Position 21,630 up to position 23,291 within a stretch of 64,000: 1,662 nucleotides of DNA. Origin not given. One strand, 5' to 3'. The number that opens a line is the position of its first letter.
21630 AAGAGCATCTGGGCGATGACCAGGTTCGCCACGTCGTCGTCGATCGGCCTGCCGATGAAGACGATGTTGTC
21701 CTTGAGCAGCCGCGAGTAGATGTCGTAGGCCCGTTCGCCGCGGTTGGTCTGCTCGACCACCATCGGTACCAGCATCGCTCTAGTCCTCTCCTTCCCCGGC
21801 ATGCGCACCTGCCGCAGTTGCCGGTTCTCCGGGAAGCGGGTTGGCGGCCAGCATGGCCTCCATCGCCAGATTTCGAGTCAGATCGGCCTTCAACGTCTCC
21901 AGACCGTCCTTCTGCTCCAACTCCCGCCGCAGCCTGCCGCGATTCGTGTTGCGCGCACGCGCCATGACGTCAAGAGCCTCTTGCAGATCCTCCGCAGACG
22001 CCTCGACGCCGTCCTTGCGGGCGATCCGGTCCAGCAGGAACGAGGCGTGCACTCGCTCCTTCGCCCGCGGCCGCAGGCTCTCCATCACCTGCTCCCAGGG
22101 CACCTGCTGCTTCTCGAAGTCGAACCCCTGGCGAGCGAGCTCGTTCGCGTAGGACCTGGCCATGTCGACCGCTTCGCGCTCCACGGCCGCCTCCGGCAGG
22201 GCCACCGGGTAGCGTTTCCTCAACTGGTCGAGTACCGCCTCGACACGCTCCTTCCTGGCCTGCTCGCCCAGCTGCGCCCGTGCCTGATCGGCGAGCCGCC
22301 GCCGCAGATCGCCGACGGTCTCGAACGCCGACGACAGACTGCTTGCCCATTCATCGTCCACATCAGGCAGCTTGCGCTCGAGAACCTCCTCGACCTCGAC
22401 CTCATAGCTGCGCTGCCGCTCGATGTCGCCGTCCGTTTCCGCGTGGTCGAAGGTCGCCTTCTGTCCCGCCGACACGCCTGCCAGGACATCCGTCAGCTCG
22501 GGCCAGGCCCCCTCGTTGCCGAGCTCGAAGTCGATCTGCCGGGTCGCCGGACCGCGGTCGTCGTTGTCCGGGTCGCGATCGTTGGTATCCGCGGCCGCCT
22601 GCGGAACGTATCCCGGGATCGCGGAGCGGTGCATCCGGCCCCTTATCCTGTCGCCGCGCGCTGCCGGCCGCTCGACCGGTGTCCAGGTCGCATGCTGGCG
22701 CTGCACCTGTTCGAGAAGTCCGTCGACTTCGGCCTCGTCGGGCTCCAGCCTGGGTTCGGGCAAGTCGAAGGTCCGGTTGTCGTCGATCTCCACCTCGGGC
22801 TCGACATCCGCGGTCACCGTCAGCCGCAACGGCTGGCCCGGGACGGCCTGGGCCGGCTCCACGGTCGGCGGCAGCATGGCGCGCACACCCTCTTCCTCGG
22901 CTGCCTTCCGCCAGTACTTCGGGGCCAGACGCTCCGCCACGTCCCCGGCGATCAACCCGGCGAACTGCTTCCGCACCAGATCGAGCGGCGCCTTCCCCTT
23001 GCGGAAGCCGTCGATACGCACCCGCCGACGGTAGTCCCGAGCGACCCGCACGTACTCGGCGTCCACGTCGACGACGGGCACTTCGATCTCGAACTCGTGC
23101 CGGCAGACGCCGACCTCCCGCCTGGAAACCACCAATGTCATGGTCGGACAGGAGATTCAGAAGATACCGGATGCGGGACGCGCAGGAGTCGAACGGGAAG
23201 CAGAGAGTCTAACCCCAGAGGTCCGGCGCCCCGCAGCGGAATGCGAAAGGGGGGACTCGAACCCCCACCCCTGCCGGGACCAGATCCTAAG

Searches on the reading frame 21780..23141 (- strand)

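Call 71: search_protein_families(library=pfam, proteins=[window:21780-23141:-], max_evalue=0.001)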
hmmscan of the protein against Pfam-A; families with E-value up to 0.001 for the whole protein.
window:21780-23141:- (453 aa): 2 families
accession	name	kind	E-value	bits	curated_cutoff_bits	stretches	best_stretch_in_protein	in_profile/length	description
PF05697.18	Trigger_N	-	2.6e-27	96.3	22.2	1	13-145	11-143/144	Bacterial trigger factor protein (TF)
PF05698.19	Trigger_C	-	4.2e-25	89.1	22.7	1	275-431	1-161/162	Bacterial trigger factor protein (TF) C-terminus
